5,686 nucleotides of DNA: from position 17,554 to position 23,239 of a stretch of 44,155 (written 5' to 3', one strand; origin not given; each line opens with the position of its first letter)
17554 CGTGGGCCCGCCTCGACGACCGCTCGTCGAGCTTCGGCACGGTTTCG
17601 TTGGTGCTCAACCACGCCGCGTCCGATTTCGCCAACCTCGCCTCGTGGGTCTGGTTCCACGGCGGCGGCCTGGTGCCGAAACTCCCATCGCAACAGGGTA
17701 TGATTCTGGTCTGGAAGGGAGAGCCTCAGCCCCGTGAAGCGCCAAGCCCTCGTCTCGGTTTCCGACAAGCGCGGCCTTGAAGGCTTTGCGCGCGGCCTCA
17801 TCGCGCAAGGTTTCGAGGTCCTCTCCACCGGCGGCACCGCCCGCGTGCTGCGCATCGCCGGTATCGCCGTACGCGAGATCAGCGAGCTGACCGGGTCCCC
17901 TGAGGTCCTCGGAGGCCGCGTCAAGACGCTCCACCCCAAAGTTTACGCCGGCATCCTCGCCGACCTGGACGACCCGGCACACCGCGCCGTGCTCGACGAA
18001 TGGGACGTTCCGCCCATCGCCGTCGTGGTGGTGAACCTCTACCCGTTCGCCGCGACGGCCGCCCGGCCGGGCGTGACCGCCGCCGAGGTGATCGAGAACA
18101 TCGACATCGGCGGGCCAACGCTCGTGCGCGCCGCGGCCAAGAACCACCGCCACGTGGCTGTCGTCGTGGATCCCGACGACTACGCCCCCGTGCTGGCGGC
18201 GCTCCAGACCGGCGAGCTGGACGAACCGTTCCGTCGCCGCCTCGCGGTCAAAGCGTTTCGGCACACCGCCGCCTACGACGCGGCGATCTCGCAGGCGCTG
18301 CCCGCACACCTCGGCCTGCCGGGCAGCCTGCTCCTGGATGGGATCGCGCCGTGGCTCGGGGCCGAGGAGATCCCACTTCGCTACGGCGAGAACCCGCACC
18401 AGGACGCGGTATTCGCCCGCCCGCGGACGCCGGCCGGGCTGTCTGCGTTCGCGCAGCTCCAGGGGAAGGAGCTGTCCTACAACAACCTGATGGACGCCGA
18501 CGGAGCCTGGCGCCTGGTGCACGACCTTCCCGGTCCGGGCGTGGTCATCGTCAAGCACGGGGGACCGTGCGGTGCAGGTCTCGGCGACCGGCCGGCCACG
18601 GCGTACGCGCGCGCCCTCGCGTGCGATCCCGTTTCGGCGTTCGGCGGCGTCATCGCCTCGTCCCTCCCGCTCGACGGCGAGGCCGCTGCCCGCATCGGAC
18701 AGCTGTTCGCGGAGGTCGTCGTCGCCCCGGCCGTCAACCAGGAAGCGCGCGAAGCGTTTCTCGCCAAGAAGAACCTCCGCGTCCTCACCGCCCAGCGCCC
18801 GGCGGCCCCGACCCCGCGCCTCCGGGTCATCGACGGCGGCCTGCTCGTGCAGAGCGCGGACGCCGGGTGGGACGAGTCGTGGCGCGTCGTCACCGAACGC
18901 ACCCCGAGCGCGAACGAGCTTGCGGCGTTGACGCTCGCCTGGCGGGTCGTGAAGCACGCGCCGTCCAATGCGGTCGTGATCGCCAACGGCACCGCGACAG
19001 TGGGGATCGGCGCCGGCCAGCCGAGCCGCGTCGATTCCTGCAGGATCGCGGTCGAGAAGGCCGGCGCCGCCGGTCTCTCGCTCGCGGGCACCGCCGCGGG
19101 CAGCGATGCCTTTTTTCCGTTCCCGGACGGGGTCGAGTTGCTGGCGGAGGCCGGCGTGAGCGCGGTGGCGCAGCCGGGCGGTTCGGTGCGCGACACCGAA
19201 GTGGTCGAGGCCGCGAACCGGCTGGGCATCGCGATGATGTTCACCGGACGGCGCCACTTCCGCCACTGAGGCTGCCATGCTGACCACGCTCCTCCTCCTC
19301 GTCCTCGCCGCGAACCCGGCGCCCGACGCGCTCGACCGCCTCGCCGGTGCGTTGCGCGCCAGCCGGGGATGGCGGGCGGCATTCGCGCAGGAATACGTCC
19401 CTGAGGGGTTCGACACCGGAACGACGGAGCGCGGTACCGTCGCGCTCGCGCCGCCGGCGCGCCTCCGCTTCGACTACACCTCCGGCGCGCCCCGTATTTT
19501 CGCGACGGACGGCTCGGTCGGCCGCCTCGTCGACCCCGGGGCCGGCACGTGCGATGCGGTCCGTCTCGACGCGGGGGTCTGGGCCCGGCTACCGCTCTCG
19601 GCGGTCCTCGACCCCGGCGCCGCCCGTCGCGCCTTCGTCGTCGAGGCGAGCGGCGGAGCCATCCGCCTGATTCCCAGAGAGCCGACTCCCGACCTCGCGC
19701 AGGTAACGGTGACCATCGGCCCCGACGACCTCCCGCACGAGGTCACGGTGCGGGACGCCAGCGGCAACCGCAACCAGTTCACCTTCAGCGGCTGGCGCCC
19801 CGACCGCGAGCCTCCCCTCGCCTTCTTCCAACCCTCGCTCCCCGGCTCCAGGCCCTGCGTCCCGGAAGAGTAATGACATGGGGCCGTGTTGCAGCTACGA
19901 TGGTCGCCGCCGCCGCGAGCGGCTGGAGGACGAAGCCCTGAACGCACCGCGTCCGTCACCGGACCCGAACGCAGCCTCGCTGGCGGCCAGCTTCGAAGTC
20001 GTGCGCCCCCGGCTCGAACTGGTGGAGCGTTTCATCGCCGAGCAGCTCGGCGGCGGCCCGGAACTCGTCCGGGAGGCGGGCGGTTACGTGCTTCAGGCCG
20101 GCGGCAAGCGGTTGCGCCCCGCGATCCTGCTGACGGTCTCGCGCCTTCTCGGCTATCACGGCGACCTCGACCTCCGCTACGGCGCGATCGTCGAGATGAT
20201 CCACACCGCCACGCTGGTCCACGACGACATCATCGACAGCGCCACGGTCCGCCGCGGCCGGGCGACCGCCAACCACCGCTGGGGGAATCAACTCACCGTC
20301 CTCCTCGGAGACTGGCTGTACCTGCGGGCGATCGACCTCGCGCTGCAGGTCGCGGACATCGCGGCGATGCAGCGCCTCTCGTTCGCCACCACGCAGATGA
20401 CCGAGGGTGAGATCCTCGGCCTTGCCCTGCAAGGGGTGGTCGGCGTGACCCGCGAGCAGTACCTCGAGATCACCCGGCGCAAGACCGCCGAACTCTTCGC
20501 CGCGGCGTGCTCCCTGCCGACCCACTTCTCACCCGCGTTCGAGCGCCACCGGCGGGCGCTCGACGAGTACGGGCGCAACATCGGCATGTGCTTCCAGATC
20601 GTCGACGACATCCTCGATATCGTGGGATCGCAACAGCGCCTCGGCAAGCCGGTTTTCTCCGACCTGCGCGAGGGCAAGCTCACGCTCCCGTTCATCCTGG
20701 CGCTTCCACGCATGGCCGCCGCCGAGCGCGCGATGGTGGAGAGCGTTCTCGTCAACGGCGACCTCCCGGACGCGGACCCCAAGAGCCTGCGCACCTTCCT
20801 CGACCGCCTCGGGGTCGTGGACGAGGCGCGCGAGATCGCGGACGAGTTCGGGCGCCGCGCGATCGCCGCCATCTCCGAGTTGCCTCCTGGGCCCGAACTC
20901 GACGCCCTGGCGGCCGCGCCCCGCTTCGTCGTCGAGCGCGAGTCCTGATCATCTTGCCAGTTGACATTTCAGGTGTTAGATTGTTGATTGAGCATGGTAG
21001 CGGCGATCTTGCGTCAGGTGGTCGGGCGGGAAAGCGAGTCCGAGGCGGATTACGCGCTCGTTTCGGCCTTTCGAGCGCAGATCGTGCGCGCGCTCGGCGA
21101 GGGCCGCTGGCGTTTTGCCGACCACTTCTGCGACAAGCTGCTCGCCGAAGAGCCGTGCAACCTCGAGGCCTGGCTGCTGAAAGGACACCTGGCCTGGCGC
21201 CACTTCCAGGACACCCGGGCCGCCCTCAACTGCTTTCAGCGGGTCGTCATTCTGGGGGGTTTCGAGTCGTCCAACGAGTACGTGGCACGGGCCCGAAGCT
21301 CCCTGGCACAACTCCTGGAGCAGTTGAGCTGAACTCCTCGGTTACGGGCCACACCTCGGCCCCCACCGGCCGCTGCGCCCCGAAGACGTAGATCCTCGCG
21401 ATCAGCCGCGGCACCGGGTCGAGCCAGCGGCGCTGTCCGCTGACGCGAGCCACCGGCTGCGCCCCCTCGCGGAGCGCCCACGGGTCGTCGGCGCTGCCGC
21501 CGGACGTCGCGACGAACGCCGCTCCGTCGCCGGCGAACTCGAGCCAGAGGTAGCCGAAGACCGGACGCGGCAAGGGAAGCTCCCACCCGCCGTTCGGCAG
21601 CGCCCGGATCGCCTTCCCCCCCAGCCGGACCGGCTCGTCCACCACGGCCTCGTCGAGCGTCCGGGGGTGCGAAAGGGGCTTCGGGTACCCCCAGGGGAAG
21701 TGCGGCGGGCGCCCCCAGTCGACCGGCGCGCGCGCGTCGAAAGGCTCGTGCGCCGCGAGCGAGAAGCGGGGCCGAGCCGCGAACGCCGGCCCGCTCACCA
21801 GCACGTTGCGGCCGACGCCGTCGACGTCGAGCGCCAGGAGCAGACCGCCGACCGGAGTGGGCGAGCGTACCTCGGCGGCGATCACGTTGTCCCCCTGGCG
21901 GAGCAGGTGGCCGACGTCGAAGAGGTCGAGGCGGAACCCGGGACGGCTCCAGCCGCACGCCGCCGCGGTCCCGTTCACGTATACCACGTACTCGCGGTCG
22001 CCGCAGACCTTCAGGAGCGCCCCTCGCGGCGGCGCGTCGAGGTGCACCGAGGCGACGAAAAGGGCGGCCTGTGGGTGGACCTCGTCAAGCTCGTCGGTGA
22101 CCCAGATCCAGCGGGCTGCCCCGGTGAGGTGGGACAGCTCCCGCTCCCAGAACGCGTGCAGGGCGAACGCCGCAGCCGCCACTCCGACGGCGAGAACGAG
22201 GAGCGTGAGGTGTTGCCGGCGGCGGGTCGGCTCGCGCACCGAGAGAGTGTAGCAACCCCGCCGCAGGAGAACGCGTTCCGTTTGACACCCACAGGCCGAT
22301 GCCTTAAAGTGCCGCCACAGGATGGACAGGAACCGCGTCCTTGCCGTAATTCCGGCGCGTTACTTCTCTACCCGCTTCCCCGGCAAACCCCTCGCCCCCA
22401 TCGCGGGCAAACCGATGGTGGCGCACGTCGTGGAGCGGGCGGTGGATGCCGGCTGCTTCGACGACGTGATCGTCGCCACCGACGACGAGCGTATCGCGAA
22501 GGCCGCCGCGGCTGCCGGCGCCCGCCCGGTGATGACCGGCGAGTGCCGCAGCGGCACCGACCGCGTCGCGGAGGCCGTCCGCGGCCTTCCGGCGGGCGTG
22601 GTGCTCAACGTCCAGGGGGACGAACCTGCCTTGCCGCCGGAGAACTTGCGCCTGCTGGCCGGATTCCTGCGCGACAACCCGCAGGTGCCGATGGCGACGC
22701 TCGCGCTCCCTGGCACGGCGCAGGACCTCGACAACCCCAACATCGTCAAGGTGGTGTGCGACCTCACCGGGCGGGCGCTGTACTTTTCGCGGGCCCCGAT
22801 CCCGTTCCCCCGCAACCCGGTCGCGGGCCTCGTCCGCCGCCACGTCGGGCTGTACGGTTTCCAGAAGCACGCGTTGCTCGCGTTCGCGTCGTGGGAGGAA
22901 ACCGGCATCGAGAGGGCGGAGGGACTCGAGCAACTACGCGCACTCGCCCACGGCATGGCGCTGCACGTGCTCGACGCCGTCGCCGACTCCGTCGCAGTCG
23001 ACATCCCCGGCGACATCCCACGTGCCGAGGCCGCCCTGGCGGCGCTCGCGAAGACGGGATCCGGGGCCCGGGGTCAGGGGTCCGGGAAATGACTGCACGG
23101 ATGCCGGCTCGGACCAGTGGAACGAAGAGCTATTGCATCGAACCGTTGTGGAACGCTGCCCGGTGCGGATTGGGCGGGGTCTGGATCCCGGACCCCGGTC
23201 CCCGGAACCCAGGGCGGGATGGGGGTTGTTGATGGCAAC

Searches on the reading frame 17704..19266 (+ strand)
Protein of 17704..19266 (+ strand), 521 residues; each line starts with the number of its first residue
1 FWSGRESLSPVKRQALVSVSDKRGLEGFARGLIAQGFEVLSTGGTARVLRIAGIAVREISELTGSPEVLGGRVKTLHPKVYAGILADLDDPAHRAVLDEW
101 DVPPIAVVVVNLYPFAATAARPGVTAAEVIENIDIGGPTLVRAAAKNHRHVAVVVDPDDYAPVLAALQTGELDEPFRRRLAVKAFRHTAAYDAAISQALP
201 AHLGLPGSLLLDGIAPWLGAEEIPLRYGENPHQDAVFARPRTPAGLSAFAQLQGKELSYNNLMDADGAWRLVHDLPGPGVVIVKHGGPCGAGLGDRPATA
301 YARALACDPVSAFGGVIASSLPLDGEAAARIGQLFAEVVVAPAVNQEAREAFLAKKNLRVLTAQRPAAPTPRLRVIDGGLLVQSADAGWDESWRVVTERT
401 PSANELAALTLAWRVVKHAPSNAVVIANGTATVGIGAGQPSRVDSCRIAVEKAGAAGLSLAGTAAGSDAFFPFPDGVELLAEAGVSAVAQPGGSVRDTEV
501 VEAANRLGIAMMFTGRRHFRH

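Call 65: search_protein_families(library=pfam, proteins=[window:17704-19266:+], max_evalue=0.001)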
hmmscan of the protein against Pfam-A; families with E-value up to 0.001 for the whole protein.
window:17704-19266:+ (521 aa): 2 families
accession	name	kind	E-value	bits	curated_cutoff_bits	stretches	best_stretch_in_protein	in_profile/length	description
PF01808.24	AICARFT_IMPCHas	-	8.1e-106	354.4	25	1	144-452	1-311/311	AICARFT/IMPCHase bienzyme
PF02142.27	MGS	-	3.7e-19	69.1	24.1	1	25-139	2-94/94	MGS-like domain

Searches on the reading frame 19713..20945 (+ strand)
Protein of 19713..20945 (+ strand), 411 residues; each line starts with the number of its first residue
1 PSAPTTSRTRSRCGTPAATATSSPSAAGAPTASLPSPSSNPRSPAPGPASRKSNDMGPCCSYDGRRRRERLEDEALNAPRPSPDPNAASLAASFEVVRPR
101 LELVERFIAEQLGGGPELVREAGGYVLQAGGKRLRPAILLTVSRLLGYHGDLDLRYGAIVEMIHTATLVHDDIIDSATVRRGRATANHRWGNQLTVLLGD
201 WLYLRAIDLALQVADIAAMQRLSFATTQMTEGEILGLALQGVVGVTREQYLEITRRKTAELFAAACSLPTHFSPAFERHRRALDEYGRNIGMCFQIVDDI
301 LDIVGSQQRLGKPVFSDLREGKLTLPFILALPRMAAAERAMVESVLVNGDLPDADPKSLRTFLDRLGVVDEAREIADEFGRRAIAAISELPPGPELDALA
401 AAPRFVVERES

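Call 65: search_protein_families(library=pfam, proteins=[window:19713-20945:+], max_evalue=0.001)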
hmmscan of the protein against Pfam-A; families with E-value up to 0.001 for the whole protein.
window:19713-20945:+ (411 aa): 1 family
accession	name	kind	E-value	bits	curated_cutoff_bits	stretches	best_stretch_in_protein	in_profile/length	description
PF00348.22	polyprenyl_synt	-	4.7e-65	219.7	27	1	117-347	2-235/251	Polyprenyl synthetase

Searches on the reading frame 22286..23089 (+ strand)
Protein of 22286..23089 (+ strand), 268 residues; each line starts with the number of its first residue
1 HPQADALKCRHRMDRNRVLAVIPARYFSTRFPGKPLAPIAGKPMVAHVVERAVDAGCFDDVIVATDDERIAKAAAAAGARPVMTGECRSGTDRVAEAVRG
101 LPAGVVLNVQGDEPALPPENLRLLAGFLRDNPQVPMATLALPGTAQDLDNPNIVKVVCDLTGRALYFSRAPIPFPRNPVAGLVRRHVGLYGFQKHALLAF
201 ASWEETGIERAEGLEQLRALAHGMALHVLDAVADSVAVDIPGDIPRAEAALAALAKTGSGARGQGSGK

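Call 66: search_protein_families(library=pfam, proteins=[window:22286-23089:+], max_evalue=0.001)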
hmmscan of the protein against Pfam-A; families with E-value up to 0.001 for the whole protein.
window:22286-23089:+ (268 aa): 2 families
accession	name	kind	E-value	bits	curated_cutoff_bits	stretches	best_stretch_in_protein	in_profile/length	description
PF02348.25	CTP_transf_3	-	7.6e-49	166.9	22.6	1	20-224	2-215/217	Cytidylyltransferase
PF12804.13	NTP_transf_3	-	1.8e-09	38.4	27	1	33-132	15-115/160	MobA-like NTP transferase domain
